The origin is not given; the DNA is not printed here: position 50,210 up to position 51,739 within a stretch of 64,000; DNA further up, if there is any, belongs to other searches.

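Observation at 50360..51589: AbiEii abortive-infection toxin fused to a C-terminal WYL-like sensor domain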

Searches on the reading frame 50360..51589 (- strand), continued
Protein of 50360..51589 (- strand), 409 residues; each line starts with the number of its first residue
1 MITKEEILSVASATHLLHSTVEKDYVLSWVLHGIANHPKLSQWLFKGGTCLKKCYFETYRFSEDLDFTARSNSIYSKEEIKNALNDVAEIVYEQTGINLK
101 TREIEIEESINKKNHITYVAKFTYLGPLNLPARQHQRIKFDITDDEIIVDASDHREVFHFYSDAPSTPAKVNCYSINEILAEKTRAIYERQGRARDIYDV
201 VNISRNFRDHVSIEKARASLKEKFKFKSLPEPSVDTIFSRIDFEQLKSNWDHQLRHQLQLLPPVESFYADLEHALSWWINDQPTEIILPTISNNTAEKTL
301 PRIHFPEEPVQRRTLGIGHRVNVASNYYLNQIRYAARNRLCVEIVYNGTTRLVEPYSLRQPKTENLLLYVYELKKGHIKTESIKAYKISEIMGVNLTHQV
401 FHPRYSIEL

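Call 60: search_dna_similar(query=window:50360-51589:-, collection=plasmids, mode=protein, max_rows=15)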
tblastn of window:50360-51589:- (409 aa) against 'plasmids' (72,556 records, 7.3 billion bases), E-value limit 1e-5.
Records with a match: 40; places in all: 42; records where one place covers at least 80% of the query: 7.
Best place of each record, by identity: 80-90% 1; <60% 39.
By first word of the organism name: Halobacterium 9; Rhizobium 7; Sphingomonas 3; Sphingobium 3; Natrinema 3; Rhizorhabdus 2; Thermococcus 2; Candidatus 1; Streptomyces 1; Sinorhizobium 1; and 8 more.
By predicted mobility (MOB-suite, as given by PLSDB): non-mobilizable 23; conjugative 14; mobilizable 3.
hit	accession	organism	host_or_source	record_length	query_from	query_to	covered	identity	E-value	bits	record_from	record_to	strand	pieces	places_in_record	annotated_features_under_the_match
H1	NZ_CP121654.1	Rhizobium sp. CB3171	Calliandra calothyrsus,cell culture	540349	1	409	100%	38.5%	5e-74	258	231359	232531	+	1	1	nucleotidyl transferase AbiEii/AbiGii toxin family protein | type IV toxin-antitoxin system AbiEi family antitoxin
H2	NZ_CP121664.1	Rhizobium sp. CB3090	Gliricidia sp.,cell culture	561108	1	409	100%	38.3%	1e-73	257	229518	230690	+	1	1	nucleotidyl transferase AbiEii/AbiGii toxin family protein | type IV toxin-antitoxin system AbiEi family antitoxin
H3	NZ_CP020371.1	Candidatus Thiodictyon syntrophicum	meromictic lake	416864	1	409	100%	37.7%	1e-70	248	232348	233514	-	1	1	nucleotidyl transferase AbiEii/AbiGii toxin family protein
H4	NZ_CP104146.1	Rhizobium sullae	Sulla coronaria,cell culture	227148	1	409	100%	36.7%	3e-67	238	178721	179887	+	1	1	nucleotidyl transferase AbiEii/AbiGii toxin family protein | hypothetical protein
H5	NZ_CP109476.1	Streptomyces sp. NBC_01455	-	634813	1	409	100%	25.6%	2e-24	113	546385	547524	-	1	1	nucleotidyl transferase AbiEii/AbiGii toxin family protein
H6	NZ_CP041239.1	Sinorhizobium mexicanum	Acaciella angustissima,cell culture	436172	1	409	100%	25.5%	6e-20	100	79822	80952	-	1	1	nucleotidyl transferase AbiEii/AbiGii toxin family protein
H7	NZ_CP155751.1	Sphingomonas parapaucimobilis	Chinese cabbage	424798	1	409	100%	24.6%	6e-20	100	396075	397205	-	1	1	nucleotidyl transferase AbiEii/AbiGii toxin family protein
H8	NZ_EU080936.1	Halobacterium sp. GN101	-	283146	1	276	67%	32.0%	3e-20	100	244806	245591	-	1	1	nucleotidyl transferase AbiEii/AbiGii toxin family protein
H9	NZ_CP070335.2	Halobacterium sp. BOL4-2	Salt,Salt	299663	1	276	67%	32.0%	5e-20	100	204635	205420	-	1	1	none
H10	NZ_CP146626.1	Halobacterium salinarum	-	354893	1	276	67%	32.0%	5e-20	100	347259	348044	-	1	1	none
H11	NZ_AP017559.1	Halopenitus persicus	-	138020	1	276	67%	30.6%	2e-19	99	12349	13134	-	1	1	nucleotidyl transferase AbiEii/AbiGii toxin family protein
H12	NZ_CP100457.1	Halomarina sp. BND7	cell culture,sediment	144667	1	275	67%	29.7%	2e-18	96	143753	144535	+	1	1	nucleotidyl transferase AbiEii/AbiGii toxin family protein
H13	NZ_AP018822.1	Sphingomonas bisphenolicum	-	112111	18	275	63%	30.8%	4e-22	106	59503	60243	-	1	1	nucleotidyl transferase AbiEii/AbiGii toxin family protein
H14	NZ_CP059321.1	Rhizorhabdus wittichii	Enrichment culture,Wastewater treatment ...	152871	18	275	63%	30.8%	5e-22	105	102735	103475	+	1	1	nucleotidyl transferase AbiEii/AbiGii toxin family protein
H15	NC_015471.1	Thermococcus barophilus MP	-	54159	19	229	52%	35.5%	3e-24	112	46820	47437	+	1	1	nucleotidyl transferase AbiEii/AbiGii toxin family protein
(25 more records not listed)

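Call 66: get_annotated_region(hit=H5, flank=2500)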
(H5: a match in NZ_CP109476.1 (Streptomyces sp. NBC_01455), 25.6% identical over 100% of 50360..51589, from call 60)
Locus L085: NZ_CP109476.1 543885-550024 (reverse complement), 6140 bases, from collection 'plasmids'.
description: Streptomyces sp. NBC_01455 plasmid unnamed1, complete sequence
organism: Streptomyces sp. NBC_01455 (NCBI taxid 2903874)
taxonomy: Bacteria; Actinomycetota; Actinomycetes; Kitasatosporales; Streptomycetaceae; Streptomyces; Streptomyces sp. NBC 01455
host: -; source: -; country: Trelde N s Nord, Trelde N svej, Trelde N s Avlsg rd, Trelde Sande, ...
typing (MOB-suite, as given by PLSDB): non-mobilizable; replicon rep_cluster_43
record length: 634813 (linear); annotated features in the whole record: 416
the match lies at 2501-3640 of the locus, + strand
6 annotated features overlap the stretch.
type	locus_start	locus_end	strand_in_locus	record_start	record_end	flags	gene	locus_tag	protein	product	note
CDS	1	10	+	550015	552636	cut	-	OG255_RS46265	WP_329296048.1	RNaseH domain-containing protein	-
CDS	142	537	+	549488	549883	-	-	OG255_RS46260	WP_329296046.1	hypothetical protein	-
CDS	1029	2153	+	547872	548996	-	-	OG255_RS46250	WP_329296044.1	nucleotidyltransferase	-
CDS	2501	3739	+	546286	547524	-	-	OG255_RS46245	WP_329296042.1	nucleotidyl transferase AbiEii/AbiGii toxin family protein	-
CDS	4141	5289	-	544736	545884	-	-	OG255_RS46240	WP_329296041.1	hypothetical protein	-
CDS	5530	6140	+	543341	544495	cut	-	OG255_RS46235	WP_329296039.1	hypothetical protein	-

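Call 67: get_annotated_region(hit=H1, flank=2500)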
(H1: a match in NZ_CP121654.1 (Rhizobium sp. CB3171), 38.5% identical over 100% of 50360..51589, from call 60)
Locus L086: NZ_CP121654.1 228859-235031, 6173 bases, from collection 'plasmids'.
description: Rhizobium sp. CB3171 plasmid pCB3171_2, complete sequence
organism: Rhizobium sp. CB3171 (NCBI taxid 3039157)
taxonomy: Bacteria; Pseudomonadota; Alphaproteobacteria; Hyphomicrobiales; Rhizobiaceae; Rhizobium; Rhizobium sp. CB3171
host: -; source: Calliandra calothyrsus,cell culture; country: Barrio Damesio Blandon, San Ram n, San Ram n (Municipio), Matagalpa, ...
typing (MOB-suite, as given by PLSDB): conjugative; relaxase MOBQ; mating-pair formation MPF_T
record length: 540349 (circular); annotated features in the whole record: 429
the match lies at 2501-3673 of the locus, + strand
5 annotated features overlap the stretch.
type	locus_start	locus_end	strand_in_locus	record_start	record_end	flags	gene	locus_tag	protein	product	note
CDS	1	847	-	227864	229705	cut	-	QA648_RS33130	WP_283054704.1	type II toxin-antitoxin system HipA family toxin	-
CDS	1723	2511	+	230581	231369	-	-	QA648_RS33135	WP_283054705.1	type IV toxin-antitoxin system AbiEi family antitoxin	-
CDS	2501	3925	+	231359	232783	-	-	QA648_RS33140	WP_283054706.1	nucleotidyl transferase AbiEii/AbiGii toxin family protein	-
CDS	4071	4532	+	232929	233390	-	-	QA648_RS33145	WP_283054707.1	hypothetical protein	-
CDS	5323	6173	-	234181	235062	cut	-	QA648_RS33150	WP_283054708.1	SIR2 family protein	-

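Call 68: search_protein_families(library=pfam, proteins=[L085:2501-3739:+, L085:1029-2153:+, L086:2501-3925:+, L086:1723-2511:+], max_evalue=0.1)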
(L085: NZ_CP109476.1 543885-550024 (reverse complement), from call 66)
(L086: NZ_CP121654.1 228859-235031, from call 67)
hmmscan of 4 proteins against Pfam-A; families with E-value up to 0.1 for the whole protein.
L085:2501-3739:+ (412 aa): 2 families
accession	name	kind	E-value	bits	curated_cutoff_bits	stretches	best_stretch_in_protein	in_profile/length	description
PF08843.17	AbiEii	-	1.1e-24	88.1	22.5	1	30-201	2-167/238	Nucleotidyl transferase AbiEii toxin, Type IV TA system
PF13280.12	WYL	-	0.038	14.4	21.8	0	299-345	5-52/70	WYL domain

L085:1029-2153:+ (374 aa): 1 family
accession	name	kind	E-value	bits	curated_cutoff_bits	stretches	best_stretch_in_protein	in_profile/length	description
PF18144.7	SMODS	-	5.7e-11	43.3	26.5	1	86-241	2-164/164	Second Messenger Oligonucleotide or Dinucleotide Synthetase domain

L086:2501-3925:+ (474 aa): 4 families
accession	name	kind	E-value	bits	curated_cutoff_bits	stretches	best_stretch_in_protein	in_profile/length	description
PF08843.17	AbiEii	-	6.6e-37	128.1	22.5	1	33-268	5-233/238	Nucleotidyl transferase AbiEii toxin, Type IV TA system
PF13280.12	WYL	-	3.2e-06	27.5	21.8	1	316-377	3-69/70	WYL domain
PF17283.8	Zn_ribbon_SprT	-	0.049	14.1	28.1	1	429-445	1-17/38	SprT-like zinc ribbon domain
PF00096.32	zf-C2H2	-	0.081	13.9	25.2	0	433-447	1-15/23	Zinc finger, C2H2 type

L086:1723-2511:+ (262 aa): 2 families
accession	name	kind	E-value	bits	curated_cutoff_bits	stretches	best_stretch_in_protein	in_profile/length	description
PF09407.15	AbiEi_1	-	2.1e-06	28.4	22.2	1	81-210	17-141/142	AbiEi antitoxin C-terminal domain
PF13338.12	AbiEi_4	-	0.00023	21.6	25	1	7-56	4-48/49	Transcriptional regulator, AbiEi antitoxin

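Call 69: get_annotated_region(hit=H6, flank=3000)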
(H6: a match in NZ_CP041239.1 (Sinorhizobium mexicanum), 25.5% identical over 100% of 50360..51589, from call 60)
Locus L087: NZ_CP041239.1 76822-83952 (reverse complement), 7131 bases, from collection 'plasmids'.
description: Sinorhizobium mexicanum strain ITTG R7 plasmid pEmeITTGR7a, complete sequence
organism: Sinorhizobium mexicanum (NCBI taxid 375549)
taxonomy: Bacteria; Pseudomonadota; Alphaproteobacteria; Hyphomicrobiales; Rhizobiaceae; Sinorhizobium; Sinorhizobium mexicanum
host: -; source: Acaciella angustissima,cell culture; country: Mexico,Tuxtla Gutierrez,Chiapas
typing (MOB-suite, as given by PLSDB): conjugative; relaxase MOBQ; mating-pair formation MPF_T
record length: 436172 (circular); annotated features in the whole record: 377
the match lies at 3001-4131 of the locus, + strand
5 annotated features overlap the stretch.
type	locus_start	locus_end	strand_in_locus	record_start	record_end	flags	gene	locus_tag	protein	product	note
CDS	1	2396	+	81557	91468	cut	-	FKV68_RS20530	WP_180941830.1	neuraminidase-like domain-containing protein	-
CDS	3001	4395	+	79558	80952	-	-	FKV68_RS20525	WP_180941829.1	nucleotidyl transferase AbiEii/AbiGii toxin family protein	-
CDS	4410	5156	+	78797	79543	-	-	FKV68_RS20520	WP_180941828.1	hypothetical protein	-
CDS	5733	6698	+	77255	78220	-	-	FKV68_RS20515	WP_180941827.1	nucleotidyltransferase domain-containing protein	-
CDS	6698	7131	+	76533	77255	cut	-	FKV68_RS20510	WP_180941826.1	hypothetical protein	-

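Call 70: get_annotated_region(hit=H7, flank=3000)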
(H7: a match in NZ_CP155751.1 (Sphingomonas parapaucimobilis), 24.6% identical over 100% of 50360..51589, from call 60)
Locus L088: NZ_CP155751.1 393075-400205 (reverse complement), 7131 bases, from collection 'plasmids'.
description: Sphingomonas parapaucimobilis strain YK209 plasmid unnamed3, complete sequence
organism: Sphingomonas parapaucimobilis (NCBI taxid 28213)
taxonomy: Bacteria; Pseudomonadota; Alphaproteobacteria; Sphingomonadales; Sphingomonadaceae; Sphingomonas; Sphingomonas parapaucimobilis
host: -; source: Chinese cabbage; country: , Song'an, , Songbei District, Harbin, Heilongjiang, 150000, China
typing (MOB-suite, as given by PLSDB): non-mobilizable
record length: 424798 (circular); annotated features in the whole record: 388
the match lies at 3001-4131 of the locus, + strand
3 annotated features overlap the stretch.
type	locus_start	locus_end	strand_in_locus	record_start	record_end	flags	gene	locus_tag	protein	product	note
CDS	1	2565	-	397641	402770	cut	-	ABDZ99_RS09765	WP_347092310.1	hypothetical protein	-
CDS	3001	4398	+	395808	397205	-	-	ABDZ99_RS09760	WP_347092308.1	nucleotidyl transferase AbiEii/AbiGii toxin family protein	-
CDS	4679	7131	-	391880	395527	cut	-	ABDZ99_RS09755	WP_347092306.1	hypothetical protein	-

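Call 71: search_protein_families(library=pfam, proteins=[L087:3001-4395:+, L087:4410-5156:+, L087:5733-6698:+, L088:3001-4398:+], max_evalue=0.1)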
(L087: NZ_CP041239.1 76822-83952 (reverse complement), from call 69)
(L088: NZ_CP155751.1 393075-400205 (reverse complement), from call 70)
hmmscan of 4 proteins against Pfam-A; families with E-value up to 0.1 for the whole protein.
L087:3001-4395:+ (464 aa): 2 families
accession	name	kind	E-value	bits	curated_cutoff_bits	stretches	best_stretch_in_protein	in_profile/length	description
PF08843.17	AbiEii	-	2e-23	84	22.5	1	30-202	2-168/238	Nucleotidyl transferase AbiEii toxin, Type IV TA system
PF02892.21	zf-BED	-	0.035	14.6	20.6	1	423-447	14-38/44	BED zinc finger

L087:4410-5156:+ (248 aa): 1 family
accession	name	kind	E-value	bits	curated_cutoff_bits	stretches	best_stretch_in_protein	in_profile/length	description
PF12686.12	DUF3800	-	0.0013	19.9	21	1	6-156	1-147/149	Protein of unknown function (DUF3800)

L087:5733-6698:+ (321 aa): 3 families
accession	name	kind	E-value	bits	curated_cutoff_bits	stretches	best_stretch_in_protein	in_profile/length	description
PF01909.29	NTP_transf_2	-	9.3e-06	26.4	21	1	17-56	15-56/93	Nucleotidyltransferase domain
PF03445.19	DUF294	-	4.4e-05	23.8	21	1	13-66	46-103/138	Putative nucleotidyltransferase DUF294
PF18765.7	Polbeta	-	0.00026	21.5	26.9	1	20-62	17-56/93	Polymerase beta, Nucleotidyltransferase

L088:3001-4398:+ (465 aa): 5 families
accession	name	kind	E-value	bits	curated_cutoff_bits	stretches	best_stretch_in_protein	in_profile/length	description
PF08843.17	AbiEii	-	3e-21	76.9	22.5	1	30-219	2-185/238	Nucleotidyl transferase AbiEii toxin, Type IV TA system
PF13894.12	zf-C2H2_4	-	0.036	15.2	27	0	428-448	2-19/24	C2H2-type zinc finger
PF15750.11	UBZ_FAAP20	-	0.039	14.2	25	1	426-448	1-23/35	Ubiquitin-binding zinc-finger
PF02892.21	zf-BED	-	0.062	13.8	20.6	0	424-448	14-38/44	BED zinc finger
PF00096.32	zf-C2H2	-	0.082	13.9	25.2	0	428-440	2-14/23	Zinc finger, C2H2 type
